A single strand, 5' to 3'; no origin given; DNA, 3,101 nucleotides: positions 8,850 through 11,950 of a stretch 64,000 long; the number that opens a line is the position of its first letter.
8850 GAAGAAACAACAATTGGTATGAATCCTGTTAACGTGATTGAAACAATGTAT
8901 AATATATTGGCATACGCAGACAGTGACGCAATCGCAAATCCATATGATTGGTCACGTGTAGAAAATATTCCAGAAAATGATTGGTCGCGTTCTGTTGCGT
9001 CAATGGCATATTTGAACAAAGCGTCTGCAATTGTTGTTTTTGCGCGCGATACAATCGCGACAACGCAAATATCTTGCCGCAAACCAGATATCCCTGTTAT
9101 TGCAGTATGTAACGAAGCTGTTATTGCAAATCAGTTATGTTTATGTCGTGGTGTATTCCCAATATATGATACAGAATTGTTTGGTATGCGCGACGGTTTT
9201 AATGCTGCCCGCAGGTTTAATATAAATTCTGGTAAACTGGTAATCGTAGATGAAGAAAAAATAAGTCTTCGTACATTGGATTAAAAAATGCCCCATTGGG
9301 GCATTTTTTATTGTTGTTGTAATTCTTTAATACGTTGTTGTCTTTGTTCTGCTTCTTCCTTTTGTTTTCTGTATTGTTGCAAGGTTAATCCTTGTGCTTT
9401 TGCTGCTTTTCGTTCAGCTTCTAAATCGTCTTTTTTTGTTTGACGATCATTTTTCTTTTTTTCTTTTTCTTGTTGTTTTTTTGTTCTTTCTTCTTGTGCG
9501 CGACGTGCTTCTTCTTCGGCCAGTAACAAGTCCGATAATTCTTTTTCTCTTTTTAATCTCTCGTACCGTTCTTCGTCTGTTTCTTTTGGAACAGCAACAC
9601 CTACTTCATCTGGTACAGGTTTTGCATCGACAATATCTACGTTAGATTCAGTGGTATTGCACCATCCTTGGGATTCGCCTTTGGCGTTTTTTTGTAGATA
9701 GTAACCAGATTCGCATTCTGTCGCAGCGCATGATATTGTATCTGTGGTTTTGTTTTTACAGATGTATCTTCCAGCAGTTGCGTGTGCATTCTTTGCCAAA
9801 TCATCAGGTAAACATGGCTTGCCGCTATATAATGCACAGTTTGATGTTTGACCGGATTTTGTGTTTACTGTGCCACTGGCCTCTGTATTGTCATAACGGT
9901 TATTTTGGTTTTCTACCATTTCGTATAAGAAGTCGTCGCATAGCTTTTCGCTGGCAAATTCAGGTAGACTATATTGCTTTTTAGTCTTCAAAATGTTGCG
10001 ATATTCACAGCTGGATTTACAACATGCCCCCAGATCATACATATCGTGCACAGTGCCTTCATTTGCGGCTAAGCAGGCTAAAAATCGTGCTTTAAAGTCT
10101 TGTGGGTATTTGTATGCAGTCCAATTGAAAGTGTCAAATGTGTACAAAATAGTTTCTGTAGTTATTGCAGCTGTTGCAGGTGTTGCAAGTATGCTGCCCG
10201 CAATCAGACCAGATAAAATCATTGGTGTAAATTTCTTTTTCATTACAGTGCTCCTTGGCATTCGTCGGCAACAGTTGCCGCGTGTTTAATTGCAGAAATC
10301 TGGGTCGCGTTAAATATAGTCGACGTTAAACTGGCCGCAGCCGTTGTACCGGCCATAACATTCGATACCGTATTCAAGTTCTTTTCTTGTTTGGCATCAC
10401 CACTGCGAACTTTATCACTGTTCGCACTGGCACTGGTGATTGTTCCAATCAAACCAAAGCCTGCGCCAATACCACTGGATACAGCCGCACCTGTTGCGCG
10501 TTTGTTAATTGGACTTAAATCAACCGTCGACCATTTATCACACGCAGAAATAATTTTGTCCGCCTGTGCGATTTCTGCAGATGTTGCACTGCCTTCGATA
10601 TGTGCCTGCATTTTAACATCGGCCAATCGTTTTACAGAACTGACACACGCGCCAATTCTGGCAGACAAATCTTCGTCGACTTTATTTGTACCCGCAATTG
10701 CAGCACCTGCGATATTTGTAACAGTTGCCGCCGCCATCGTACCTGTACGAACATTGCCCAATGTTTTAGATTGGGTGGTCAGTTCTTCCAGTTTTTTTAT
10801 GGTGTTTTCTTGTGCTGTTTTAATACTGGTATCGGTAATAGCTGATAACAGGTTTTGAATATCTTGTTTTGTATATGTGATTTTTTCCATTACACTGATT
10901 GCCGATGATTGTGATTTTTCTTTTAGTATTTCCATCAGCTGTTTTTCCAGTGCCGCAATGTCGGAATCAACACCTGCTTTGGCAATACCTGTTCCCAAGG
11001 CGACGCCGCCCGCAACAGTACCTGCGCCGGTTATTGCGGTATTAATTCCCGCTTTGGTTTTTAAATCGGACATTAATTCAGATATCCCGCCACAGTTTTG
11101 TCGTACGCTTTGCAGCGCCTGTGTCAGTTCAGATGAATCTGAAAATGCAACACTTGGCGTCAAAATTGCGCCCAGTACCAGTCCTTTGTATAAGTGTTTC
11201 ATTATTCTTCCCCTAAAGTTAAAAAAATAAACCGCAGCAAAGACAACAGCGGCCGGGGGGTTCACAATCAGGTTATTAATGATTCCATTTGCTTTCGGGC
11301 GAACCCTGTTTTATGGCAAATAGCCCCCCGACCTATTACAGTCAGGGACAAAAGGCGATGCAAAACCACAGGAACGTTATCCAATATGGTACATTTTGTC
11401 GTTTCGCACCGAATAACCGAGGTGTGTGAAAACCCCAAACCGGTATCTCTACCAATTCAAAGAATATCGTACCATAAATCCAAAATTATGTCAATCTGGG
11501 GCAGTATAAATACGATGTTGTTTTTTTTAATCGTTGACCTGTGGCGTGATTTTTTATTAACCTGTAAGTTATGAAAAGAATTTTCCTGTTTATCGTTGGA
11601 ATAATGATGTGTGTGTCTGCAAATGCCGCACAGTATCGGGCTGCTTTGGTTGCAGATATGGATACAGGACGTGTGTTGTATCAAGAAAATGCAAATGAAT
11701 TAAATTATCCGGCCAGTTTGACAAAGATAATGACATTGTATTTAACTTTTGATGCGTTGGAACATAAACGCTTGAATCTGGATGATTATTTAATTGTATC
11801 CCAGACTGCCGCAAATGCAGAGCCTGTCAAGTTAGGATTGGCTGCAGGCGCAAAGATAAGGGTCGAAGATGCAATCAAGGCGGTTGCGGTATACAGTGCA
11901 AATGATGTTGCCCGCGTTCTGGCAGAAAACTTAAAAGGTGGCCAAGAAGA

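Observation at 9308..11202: Two-gene operon of secreted low-complexity proteins (TAATG-coupled)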

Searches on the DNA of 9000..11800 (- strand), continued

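Call 105: search_with_rna_model(model_id=R1, sources=[window, L001, L003, L005, L006, L007, L012, L015, L018, L022, L024, L027, L033, L039, L040, L045, L046, L048, L049, L052, L053, L059, L065, L066, L067, L069, L071, L077, L080, L086], max_evalue=0.05, make_alignment=true)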
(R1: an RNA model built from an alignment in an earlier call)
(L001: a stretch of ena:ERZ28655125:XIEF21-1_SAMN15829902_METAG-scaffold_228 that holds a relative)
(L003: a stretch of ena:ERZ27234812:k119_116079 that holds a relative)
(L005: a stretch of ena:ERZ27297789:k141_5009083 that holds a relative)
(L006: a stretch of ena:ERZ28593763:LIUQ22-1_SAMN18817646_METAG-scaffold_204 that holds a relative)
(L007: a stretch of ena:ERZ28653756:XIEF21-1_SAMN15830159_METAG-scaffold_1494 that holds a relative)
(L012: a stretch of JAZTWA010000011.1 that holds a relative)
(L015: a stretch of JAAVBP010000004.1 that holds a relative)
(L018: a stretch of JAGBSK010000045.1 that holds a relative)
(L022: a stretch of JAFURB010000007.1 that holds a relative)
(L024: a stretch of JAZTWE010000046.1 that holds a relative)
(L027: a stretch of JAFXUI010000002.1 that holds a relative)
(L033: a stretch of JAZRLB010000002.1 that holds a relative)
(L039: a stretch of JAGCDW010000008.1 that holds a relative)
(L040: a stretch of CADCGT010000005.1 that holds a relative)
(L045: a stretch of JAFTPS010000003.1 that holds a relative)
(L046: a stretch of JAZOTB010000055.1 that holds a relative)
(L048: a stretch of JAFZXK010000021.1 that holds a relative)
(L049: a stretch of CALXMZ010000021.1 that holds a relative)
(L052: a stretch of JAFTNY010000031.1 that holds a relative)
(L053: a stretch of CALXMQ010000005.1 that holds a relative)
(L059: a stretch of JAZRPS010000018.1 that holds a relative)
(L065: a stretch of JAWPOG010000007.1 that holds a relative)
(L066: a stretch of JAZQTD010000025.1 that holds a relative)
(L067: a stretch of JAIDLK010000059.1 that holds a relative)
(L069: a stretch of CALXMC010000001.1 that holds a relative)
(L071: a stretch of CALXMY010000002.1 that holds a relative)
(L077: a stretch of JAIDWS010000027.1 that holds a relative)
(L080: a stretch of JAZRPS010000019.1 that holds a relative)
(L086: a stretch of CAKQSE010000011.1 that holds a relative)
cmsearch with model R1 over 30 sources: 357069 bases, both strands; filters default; matches with E-value up to 0.05: 35.
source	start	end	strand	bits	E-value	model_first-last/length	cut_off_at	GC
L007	5852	5983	+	122.4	1.1e-26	1-131/131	no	0.48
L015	4838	4979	+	118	1.3e-25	1-131/131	no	0.46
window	11224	11355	-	117.8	1.4e-25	1-131/131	no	0.48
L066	9104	9234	+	116.2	3.6e-25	1-131/131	no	0.48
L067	4781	4914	+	112.7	2.5e-24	1-131/131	no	0.48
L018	2171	2307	+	112.6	2.7e-24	1-131/131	no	0.47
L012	7316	7448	+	109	2e-23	1-131/131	no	0.42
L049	9003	9135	+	105.8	1.2e-22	1-131/131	no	0.48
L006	5825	5964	+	99.1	5.3e-21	1-131/131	no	0.45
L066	3495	3630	-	97.2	1.6e-20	1-131/131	no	0.49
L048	4863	4970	+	96.4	2.4e-20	1-131/131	no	0.5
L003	5862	5986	+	95.6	3.9e-20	1-131/131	no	0.47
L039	4092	4199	+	95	5.4e-20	1-131/131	no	0.49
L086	4850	4984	+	87.9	2.9e-18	1-131/131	no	0.49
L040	4811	4918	+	87.7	3.2e-18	1-131/131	no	0.54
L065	3829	3961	+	82.4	6.3e-17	1-131/131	no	0.47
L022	4858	4975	+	34.7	3e-05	1-131/131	no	0.37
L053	10531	10643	-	34.4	3.4e-05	1-131/131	no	0.38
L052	701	815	+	33.5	5.9e-05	1-131/131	no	0.42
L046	4852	4969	+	32.3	0.00011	1-131/131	no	0.35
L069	1759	1869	+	31.9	0.00014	1-131/131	no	0.43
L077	3926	4041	+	29.7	0.00047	1-131/131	no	0.43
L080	1798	1916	+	27.5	0.0017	1-131/131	no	0.43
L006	1288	1402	+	27.5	0.0017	1-131/131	no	0.38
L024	4859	4976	+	27.4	0.0018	1-131/131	no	0.35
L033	1190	1308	+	27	0.0022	1-131/131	no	0.42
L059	4859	4975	+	26.5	0.0029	1-131/131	no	0.38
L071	1073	1192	+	26.1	0.0037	1-131/131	no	0.38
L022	1392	1499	+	24.7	0.008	1-131/131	no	0.4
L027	4228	4342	+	24.5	0.009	1-131/131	no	0.36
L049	4859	4975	+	24.5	0.009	1-131/131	no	0.37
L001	5865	5981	+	23.4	0.017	1-131/131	no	0.39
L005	5867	5981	+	23.4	0.017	1-131/131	no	0.44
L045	310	425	+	22.7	0.025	1-131/131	no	0.41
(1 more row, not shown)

Alignment A7: 35 matches aligned to the model, 199 columns, each read 5' to 3' on its own strand. Consensus structure (alignment columns), stored with it:
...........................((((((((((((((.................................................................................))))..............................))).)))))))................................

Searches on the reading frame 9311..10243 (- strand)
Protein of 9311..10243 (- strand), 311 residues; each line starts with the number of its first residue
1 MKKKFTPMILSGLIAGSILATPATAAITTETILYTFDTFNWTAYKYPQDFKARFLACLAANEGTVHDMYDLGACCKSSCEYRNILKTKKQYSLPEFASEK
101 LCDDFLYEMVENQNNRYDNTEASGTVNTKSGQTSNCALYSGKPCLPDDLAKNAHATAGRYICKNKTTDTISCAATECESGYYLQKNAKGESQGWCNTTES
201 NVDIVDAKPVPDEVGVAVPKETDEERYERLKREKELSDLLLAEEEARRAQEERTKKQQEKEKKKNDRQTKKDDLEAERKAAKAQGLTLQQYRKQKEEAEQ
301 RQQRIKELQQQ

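Call 6: search_protein_families(library=pfam, proteins=[window:9311-10243:-], max_evalue=1)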
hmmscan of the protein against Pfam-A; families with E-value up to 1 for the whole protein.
window:9311-10243:- (311 aa): 1 family
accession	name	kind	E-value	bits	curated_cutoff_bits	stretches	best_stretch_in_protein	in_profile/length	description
PF20520.3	Ac45-VOA1_TM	-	0.35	11.1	25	1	5-20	3-18/39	V0 complex accessory subunit Ac45/VOA1 transmembrane domain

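Call 7: search_protein_families(library=ncbifam, proteins=[window:9311-10243:-], max_evalue=1)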
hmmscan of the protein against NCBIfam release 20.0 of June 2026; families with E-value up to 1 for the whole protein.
window:9311-10243:- (311 aa): 3 families
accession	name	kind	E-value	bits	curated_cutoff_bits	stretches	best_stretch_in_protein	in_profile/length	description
NF045780.1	TrlF_fam_ATP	equivalog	0.076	11.7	350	1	223-310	449-540/944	TrlF family AAA-like ATPase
NF047414.1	BRANT_His_rich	hypoth_equivalog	0.38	11.8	44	1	12-31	8-27/62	His-rich protein BRANT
NF041742.1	WGxxGxxG_fam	subfamily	0.63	10.7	35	1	1-31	1-30/69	WGxxGxxG family protein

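Call 9: find_homologous_proteins(query=window:9311-10243:-, max_evalue=0.01)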
Query window:9311-10243:- (311 aa): 5 proteins with E <= 0.01 among 1457 candidates.
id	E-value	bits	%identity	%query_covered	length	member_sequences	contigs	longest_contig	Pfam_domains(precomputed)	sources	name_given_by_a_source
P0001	9.1e-203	690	100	100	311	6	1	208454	-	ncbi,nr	ncbi:MAG: hypothetical protein R8N24_02460 [Alphaproteobacteria bacterium]|nr:hypothetical protein [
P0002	4.3e-175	599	88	94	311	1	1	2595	-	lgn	-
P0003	2.3e-164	564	84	94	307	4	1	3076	-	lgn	-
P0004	1.6e-124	433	66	94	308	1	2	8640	-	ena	-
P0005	2.9e-7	48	23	100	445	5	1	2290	-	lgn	-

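Call 34: search_protein_families(library=padloc, proteins=[window:9311-10243:-], max_evalue=1)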
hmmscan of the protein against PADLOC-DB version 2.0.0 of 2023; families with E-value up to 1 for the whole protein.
window:9311-10243:- (311 aa): 0 families

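Call 35: search_protein_families(library=phrogs, proteins=[window:9311-10243:-], max_evalue=1)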
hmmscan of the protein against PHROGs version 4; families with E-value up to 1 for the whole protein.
window:9311-10243:- (311 aa): 0 families

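Call 65: predict_structure(alignment_id=A3)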
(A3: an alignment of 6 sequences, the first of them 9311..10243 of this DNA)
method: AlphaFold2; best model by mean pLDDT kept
length: 311 residues; sequences in the alignment: 6
mean_pLDDT: 66.8   pTM: 0.35
mean pLDDT of the five models: 66.8, 65.3, 64.7, 62.3, 60.1
residues with pLDDT >= 90: 8; 70-90: 142; 50-70: 98; < 50: 63
segments of 3 or more residues with pLDDT < 50: 19-25, 78-93, 118-135, 201-221
pLDDT, mean of each block of 10 residues (from residue 1): 66 59 52 75 71 75 61 59 46 55 68 55 38 47 70 78 63 78 69 70 32 31 59 81 86 87 85 89 88 90 86 73
secondary structure, 60 per line:
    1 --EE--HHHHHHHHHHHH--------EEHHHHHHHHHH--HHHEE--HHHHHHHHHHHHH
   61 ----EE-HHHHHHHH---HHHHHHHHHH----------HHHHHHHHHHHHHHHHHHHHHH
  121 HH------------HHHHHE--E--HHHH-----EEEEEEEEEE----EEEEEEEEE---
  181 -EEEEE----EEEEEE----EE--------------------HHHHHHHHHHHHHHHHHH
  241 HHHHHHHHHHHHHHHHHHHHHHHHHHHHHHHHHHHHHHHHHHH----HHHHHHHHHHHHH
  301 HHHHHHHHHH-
elements in order: H7-18 H29-38 H48-60 H68-75 H79-88 H99-122 H135-139 H146-149 E155-164 E169-177 E182-186 E191-196 H223-283 H288-310

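Call 69: fold_search(model_id=the predicted structure, library=pdb)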
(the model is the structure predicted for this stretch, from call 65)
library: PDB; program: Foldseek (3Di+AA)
matches with E <= 10: 187; with E <= 0.001: 0
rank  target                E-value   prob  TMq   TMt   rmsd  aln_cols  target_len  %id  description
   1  3dd7_C                5.7e-01  0.06  0.10  0.18  14.1       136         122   15  Structure of DocH66Y in complex with the C-terminal domain of Phd (released 2008-09-16)
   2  6k0c_D                1.6e+00  0.08  0.14  0.21  14.1       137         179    8  Crystal structure of ceNAP1-H2A.Z-H2B complex (released 2019-10-09)
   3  5iy6_D                2.3e+00  0.05  0.12  0.22  12.5       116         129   11  Human holo-PIC in the closed state (released 2016-05-18)
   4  6ae8_B                2.4e+00  0.06  0.14  0.22  14.5       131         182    9  Structure insight into histone chaperone Chz1-mediated H2A.Z recognition and replacement (released 2019-04-17)
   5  8xjv_E                2.4e+00  0.04  0.09  0.19  13.2        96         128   11  Structural basis for the linker histone H5-nucleosome binding and chromatin compaction (released 2024-09-11)
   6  6wz9_G                2.5e+00  0.03  0.09  0.21  13.7       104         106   12  Bridging of double-strand DNA break activates PARP2/HPF1 to modify chromatin (released 2020-09-16)
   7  8q16_B                2.9e+00  0.04  0.09  0.23  12.8        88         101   11  CryoEM structure of rice nucleosome containing a H4 variant chimera (released 2025-02-05)
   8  8q16_A                2.9e+00  0.04  0.09  0.22  12.8        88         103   11  CryoEM structure of rice nucleosome containing a H4 variant chimera (released 2025-02-05)
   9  8ybk_C                2.9e+00  0.03  0.09  0.22  13.2       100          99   12  Cryo-EM structure of the human nucleosome containing the H3.1 E97K mutant (released 2024-07-24)
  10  7pwo_N1               2.9e+00  0.01  0.09  0.13  16.0       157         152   15  Cryo-EM structure of Giardia lamblia ribosome at 2.75 A resolution (released 2022-04-20)
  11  8qyv_E                3.0e+00  0.04  0.09  0.23  12.8        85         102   10  SWR1-hexasome complex (released 2024-10-02)
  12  4m6b_A                3.2e+00  0.06  0.14  0.22  13.7       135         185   10  Crystal structure of yeast Swr1-Z domain in complex with H2A.Z-H2B dimer (released 2014-02-19)
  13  6ae8_A                3.2e+00  0.04  0.14  0.22  14.5       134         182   10  Structure insight into histone chaperone Chz1-mediated H2A.Z recognition and replacement (released 2019-04-17)
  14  1zbb_C                3.2e+00  0.04  0.09  0.20  13.0        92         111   12  Structure of the 4_601_167 Tetranucleosome (released 2005-07-12)
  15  7ei1_P                3.4e+00  0.02  0.12  0.12  14.1       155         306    8  Structure of Pyrococcus furiosus Cas1Cas2 complex (released 2021-11-24)
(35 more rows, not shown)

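Call 92: search_protein_families(library=pfam, alignment_id=A5, max_evalue=0.001)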
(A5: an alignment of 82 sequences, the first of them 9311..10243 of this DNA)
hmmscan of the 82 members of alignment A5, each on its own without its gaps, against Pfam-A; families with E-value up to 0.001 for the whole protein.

A. member 1, window:9311-10243:- (311 aa): 0 families

B. families by the number of members that match (of 82 scanned): 2 families
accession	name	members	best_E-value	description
PF10908.13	Tlde1_dom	11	5.6e-09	Tlde1 domain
PF03734.19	YkuD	1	0.00073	L,D-transpeptidase catalytic domain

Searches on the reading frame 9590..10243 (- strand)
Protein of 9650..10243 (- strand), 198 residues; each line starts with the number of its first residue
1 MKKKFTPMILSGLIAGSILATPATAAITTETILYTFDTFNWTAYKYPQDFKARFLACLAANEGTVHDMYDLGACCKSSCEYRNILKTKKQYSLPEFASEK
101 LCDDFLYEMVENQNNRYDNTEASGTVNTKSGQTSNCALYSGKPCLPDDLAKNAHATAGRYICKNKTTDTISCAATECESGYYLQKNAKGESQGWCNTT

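Call 13: search_solved_structures(query=window:9650-10243:-, max_evalue=10)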
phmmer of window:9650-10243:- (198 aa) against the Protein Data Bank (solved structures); distinct sequences matched with E-value up to 10: 0.

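Call 57: find_homologous_proteins(query=A2, max_evalue=0.001)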
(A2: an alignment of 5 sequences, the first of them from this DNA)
Query A2 (5 sequences) (193 aa, profile of the alignment): 5 proteins with E <= 0.001 among 1750 candidates.
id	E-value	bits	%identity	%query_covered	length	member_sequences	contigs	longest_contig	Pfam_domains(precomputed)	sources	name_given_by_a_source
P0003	4.7e-97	341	88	96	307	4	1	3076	-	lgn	-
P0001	2.1e-95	336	100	100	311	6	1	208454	-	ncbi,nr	ncbi:MAG: hypothetical protein R8N24_02460 [Alphaproteobacteria bacterium]|nr:hypothetical protein [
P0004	3.7e-95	335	63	99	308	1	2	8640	-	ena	-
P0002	1.7e-93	330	93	96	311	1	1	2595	-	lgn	-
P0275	2.2e-6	46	47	34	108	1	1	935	-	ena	-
